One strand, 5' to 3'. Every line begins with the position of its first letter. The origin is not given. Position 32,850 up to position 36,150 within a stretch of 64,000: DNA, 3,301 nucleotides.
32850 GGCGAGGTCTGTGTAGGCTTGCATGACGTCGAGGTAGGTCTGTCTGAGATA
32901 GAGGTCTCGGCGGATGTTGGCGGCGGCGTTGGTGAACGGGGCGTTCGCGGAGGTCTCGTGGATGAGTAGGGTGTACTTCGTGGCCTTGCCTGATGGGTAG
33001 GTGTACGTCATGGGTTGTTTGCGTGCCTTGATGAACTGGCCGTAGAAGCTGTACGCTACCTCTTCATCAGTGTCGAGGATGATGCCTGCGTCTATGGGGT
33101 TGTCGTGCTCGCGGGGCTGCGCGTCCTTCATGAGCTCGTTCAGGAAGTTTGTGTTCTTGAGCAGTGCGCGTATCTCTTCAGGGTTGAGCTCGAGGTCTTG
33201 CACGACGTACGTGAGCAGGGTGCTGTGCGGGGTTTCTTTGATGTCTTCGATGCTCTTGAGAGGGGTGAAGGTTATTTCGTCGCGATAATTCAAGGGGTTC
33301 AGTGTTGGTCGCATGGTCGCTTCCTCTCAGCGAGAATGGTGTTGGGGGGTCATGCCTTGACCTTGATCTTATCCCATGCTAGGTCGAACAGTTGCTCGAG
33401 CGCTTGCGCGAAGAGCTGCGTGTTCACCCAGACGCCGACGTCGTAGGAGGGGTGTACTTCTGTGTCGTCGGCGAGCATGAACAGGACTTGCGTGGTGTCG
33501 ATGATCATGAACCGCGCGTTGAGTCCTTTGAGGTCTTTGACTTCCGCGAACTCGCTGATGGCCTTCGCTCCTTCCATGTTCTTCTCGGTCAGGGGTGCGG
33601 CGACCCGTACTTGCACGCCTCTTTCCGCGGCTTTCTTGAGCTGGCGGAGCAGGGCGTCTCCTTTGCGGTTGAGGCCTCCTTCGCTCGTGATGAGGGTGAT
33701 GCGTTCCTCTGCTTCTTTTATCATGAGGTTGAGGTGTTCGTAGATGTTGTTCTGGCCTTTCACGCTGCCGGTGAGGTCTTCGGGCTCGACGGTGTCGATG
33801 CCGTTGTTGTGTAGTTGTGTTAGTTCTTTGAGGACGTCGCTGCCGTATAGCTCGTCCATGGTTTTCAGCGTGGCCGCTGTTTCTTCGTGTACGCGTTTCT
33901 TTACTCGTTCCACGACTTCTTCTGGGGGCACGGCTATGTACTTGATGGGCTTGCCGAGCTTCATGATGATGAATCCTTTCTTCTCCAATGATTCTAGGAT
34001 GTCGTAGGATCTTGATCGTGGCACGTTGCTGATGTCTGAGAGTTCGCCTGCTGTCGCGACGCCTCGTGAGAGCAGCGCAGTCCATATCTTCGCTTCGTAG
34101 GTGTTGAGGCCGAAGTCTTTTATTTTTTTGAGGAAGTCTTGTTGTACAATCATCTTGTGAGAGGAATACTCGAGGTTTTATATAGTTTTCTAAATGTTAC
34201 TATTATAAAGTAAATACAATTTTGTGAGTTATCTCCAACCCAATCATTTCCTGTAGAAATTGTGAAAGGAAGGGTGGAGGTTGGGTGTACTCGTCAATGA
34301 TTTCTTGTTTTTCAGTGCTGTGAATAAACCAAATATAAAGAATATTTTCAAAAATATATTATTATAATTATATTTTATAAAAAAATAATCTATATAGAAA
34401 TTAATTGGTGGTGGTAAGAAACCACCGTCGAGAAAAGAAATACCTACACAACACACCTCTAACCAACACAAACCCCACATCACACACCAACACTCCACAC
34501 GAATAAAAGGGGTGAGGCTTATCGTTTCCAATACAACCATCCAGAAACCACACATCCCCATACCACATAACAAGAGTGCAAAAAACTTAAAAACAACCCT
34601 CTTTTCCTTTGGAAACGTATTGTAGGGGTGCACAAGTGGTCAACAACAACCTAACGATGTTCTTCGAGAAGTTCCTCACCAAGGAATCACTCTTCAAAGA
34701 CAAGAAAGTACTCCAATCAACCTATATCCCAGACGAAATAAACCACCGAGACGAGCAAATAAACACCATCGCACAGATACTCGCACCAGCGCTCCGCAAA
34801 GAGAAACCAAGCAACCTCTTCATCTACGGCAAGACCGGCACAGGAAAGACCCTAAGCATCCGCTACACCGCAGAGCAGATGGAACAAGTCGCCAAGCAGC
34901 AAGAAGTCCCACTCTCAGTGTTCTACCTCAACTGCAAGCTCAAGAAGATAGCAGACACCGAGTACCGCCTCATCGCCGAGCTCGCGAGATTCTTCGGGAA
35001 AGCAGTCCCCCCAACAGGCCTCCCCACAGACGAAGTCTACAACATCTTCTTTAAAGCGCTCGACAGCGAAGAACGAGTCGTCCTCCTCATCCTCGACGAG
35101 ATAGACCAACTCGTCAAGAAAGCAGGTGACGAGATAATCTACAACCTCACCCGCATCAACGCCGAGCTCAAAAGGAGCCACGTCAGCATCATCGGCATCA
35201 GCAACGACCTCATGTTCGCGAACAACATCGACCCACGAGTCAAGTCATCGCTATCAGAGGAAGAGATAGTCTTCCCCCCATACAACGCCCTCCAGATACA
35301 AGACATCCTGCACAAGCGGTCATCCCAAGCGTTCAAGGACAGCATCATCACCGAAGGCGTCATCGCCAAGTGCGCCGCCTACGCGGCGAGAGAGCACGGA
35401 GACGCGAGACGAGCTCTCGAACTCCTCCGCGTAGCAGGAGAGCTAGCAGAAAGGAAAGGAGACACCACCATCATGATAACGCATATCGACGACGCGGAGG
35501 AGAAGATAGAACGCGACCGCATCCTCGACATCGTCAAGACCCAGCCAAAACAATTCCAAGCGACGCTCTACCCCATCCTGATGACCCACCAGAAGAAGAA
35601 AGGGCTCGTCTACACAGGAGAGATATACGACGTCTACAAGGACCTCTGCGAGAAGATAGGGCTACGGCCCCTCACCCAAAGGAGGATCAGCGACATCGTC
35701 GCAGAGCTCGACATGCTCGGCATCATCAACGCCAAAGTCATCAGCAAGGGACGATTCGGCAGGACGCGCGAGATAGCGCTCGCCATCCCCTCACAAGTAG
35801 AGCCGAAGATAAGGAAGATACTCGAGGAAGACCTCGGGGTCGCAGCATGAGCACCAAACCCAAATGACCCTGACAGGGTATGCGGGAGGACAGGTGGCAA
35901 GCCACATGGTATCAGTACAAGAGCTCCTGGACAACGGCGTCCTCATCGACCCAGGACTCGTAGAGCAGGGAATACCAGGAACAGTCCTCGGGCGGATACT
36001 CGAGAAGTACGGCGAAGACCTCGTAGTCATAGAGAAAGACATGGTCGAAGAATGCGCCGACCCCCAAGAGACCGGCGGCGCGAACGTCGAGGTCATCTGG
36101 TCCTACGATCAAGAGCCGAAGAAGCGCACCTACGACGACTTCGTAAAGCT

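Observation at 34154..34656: Candidate oriC with three ORB-like elements, an 80-bp DUE and a 60-nt A/C-only tract upstream of orc1-dp1-dp2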

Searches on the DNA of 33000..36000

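Call 8: search_rna_families(source=window, start=33000, end=36000, threshold=evalue, max_evalue=1)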
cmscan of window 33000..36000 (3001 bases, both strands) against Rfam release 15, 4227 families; matches with E-value up to 1: 0.
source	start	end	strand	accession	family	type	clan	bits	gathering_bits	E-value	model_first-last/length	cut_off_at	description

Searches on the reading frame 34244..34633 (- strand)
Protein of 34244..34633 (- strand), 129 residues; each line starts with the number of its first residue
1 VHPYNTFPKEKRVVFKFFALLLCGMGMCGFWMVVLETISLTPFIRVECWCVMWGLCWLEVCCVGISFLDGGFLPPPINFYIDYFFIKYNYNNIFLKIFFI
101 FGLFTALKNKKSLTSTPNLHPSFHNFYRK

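Call 4: search_protein_families(library=pfam, proteins=[window:34244-34633:-])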
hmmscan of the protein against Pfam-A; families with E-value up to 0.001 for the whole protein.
window:34244-34633:- (129 aa): 0 families

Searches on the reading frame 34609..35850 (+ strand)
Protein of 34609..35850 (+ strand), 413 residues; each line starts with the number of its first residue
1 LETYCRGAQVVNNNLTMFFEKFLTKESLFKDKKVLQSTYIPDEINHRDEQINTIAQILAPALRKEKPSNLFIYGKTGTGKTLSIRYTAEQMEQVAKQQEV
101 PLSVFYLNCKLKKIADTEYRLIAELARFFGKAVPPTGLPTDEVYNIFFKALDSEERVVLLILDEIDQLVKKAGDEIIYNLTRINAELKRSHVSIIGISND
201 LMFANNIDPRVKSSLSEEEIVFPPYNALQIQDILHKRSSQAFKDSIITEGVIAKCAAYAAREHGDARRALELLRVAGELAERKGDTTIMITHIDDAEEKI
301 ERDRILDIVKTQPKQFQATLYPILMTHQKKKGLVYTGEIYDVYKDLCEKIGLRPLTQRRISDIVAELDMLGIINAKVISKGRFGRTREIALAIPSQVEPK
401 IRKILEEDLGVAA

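Call 4: search_protein_families(library=pfam, proteins=[window:34609-35850:+])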
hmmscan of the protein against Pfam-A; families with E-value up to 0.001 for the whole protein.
window:34609-35850:+ (413 aa): 10 families
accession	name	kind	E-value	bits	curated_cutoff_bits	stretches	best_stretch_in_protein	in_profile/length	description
PF09079.17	Cdc6_C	-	1.4e-25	89.5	25.1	1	308-395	2-90/96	CDC6, C terminal winged helix domain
PF22703.2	Cdc6_lid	-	8.7e-24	83.6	27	1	231-298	1-68/68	Cdc6 AAA+ ATPase-type lid domain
PF13401.12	AAA_22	-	8.7e-11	42.7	27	1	66-193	4-117/130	AAA domain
PF13191.12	AAA_16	-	2.8e-08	34.9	32.6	1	47-183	5-158/167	AAA ATPase domain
PF01637.24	ATPase_2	-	1.3e-07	32.1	33.2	1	47-191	4-147/225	ATPase domain predominantly from Archaea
PF00004.35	AAA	-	2.1e-07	31.9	21.2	1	71-221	2-128/131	ATPase family associated with various cellular activities (AAA)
PF22606.2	Cdc6-ORC-like_ATPase_lid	-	2.8e-07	30.8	27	1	225-281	1-57/60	Cdc6/ORC-like, ATPase lid domain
PF05729.18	NACHT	-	5.9e-06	26.6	26.7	1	70-174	3-99/167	NACHT domain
PF05621.17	TniB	-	1e-05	25.5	22.4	1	56-198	24-163/189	Bacterial TniB protein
PF00270.35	DEAD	-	0.00027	21.1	26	0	53-88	7-35/167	DEAD/DEAH box helicase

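Call 7: find_related_loci(query=window:34657-35850:+, collection=genome_contigs, flank=6000)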
Query window:34657-35850:+ (397 aa) in genome_contigs; peptide patterns used: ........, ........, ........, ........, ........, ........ (x = any residue, [..] = any of these).
135 stretches matched a pattern; 47 encode a relative of the query (tblastn E <= 1e-3); 47 distinct loci.
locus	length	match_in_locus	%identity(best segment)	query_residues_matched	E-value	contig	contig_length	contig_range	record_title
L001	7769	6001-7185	86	2-396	0e+0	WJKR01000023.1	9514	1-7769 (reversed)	MAG: Candidatus Woesearchaeota archaeon isolate Bin_423 k141_1571359, whole genome shotgun sequence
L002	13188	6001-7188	84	2-396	0e+0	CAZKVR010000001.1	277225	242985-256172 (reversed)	MAG TPA_asm: uncultured Methanosarcinales archaeon isolate SRP252850_co1_51 genome assembly, contig: NODE_6_length_27722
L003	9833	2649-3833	75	1-395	0e+0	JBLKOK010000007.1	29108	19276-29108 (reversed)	MAG: Candidatus Woesearchaeota archaeon isolate MAG.257 NODE_4772_length_29108_cov_12.643347, whole genome shotgun seque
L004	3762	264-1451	75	2-397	0e+0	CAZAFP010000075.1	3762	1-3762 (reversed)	MAG TPA_asm: uncultured Methanosarcinales archaeon isolate binchicken_co32_262 genome assembly, contig: NODE_45905_lengt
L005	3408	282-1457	76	2-393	0e+0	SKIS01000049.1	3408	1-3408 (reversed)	MAG: Candidatus Woesearchaeota archaeon isolate CSBr16_71 CSBr16-53400, whole genome shotgun sequence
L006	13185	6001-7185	77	1-395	0e+0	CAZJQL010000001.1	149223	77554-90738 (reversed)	MAG TPA_asm: uncultured Methanosarcinales archaeon isolate SRP290908_co2_72 genome assembly, contig: NODE_88_length_1492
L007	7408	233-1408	75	2-393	0e+0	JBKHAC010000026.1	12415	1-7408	MAG: Candidatus Woesearchaeota archaeon isolate D1M01_101 NODE_8021_length_12415_cov_7.287540, whole genome shotgun sequ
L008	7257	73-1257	74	2-397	0e+0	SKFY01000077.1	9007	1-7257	MAG: Candidatus Woesearchaeota archaeon isolate CSBr16_111R1 CSBr16-10013, whole genome shotgun sequence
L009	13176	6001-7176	73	2-393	0e+0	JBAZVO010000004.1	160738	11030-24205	MAG: Candidatus Woesearchaeota archaeon isolate SO_2017_GW1_254 NODE_732_length_160738_cov_6.504436_OW334_2017, whole ge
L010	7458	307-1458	74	2-385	0e+0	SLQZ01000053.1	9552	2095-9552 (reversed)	MAG: Candidatus Woesearchaeota archaeon isolate CSSed165cm_557 CSSed16-5cm-28511, whole genome shotgun sequence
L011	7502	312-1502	71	2-393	0e+0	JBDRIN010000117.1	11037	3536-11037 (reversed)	MAG: archaeon isolate MEGAHIT-group-1.588 k141_820090, whole genome shotgun sequence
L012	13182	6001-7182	74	2-395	0e+0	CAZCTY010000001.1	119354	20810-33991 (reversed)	MAG TPA_asm: uncultured Methanosarcinales archaeon isolate binchicken_co32_391 genome assembly, contig: NODE_59_length_1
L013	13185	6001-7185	75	2-396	0e+0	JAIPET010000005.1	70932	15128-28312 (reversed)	MAG: Candidatus Woesearchaeota archaeon isolate Tobar13m-G34 Tobar13m-20mill-C89, whole genome shotgun sequence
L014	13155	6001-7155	77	1-385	0e+0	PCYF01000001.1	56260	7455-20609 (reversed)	MAG: Candidatus Woesearchaeota archaeon CG10_big_fil_rev_8_21_14_0_10_32_9 CG10_8_21_14_0.10_scaffold_313_c, whole genom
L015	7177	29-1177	73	2-384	0e+0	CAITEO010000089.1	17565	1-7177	uncultured Candidatus Woesearchaeota archaeon isolate AlinenSediments_bin-1271 genome assembly, contig: bin-1271:089/101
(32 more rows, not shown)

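Call 36: search_solved_structures(query=window:34636-35850:+, max_evalue=1e-10)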
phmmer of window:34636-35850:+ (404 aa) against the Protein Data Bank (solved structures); distinct sequences matched with E-value up to 1e-10: 15.
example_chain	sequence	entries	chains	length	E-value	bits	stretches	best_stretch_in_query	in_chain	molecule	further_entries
2qby_A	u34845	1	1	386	1.1e-107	363.7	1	17-399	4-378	Cell division control protein 6 homolog 1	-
2v1u_A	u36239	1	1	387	5.4e-98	331.9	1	18-383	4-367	CELL DIVISION CONTROL PROTEIN 6 HOMOLOG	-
2qby_B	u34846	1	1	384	5.2e-47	164.2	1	31-385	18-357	Cell division control protein 6 homolog 3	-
8rwv_F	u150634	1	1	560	6.9e-25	91.4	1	17-277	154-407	Cell division control protein 6 homolog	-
8s0e_G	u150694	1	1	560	8.2e-25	91.1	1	17-277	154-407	Cell division control protein 6 homolog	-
1fnn_A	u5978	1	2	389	1.5e-18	70.5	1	21-400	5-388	CELL DIVISION CONTROL PROTEIN 6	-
7jgr_G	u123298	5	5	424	5.2e-17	65.4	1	25-274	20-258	Cell division control protein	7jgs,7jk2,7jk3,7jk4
1w5s_A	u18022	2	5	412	6.3e-17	65.2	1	16-383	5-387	ORIGIN RECOGNITION COMPLEX SUBUNIT 2 ORC2 | ORC2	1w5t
5uj7_A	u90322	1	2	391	3.4e-16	62.8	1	26-349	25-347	Origin recognition complex subunit 1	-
7jpo_A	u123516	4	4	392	3.5e-16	62.8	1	26-349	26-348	Origin recognition complex subunit 1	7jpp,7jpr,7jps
5ujm_A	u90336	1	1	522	1.2e-15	61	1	26-349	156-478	Origin recognition complex subunit 1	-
7ctf_A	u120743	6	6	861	2.6e-15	59.9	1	26-349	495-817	Origin recognition complex subunit 1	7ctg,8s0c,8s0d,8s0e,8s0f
8rwv_A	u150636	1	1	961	3.1e-15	59.6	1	26-349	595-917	Origin recognition complex subunit 1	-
4xgc_A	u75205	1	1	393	6e-15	58.7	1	16-291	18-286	Origin recognition complex subunit 1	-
7jgr_A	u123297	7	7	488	1.1e-14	57.8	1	16-291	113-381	Origin recognition complex subunit 1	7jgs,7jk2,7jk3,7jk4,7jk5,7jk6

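Call 48: find_encoding_contigs(protein=window:34657-35850:+, flank=2000, max_places=4)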
Protein window:34657-35850:+ (397 aa): no gene with exactly this product is on record in the collection.

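Call 50: find_encoding_contigs(protein=window:34636-35847:+, flank=2000, max_places=4)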
Protein seq(404 aa) (404 aa): no gene with exactly this product is on record in the collection.

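Call 53: search_solved_structures(query=window:34636-35850:+, max_evalue=1e-90, show_alignments=2)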
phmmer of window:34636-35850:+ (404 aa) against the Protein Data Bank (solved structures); distinct sequences matched with E-value up to 1e-90: 2.
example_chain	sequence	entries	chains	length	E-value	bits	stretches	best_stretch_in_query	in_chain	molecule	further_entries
2qby_A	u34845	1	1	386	1.1e-107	363.7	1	17-399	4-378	Cell division control protein 6 homolog 1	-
2v1u_A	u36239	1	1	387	5.4e-98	331.9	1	18-383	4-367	CELL DIVISION CONTROL PROTEIN 6 HOMOLOG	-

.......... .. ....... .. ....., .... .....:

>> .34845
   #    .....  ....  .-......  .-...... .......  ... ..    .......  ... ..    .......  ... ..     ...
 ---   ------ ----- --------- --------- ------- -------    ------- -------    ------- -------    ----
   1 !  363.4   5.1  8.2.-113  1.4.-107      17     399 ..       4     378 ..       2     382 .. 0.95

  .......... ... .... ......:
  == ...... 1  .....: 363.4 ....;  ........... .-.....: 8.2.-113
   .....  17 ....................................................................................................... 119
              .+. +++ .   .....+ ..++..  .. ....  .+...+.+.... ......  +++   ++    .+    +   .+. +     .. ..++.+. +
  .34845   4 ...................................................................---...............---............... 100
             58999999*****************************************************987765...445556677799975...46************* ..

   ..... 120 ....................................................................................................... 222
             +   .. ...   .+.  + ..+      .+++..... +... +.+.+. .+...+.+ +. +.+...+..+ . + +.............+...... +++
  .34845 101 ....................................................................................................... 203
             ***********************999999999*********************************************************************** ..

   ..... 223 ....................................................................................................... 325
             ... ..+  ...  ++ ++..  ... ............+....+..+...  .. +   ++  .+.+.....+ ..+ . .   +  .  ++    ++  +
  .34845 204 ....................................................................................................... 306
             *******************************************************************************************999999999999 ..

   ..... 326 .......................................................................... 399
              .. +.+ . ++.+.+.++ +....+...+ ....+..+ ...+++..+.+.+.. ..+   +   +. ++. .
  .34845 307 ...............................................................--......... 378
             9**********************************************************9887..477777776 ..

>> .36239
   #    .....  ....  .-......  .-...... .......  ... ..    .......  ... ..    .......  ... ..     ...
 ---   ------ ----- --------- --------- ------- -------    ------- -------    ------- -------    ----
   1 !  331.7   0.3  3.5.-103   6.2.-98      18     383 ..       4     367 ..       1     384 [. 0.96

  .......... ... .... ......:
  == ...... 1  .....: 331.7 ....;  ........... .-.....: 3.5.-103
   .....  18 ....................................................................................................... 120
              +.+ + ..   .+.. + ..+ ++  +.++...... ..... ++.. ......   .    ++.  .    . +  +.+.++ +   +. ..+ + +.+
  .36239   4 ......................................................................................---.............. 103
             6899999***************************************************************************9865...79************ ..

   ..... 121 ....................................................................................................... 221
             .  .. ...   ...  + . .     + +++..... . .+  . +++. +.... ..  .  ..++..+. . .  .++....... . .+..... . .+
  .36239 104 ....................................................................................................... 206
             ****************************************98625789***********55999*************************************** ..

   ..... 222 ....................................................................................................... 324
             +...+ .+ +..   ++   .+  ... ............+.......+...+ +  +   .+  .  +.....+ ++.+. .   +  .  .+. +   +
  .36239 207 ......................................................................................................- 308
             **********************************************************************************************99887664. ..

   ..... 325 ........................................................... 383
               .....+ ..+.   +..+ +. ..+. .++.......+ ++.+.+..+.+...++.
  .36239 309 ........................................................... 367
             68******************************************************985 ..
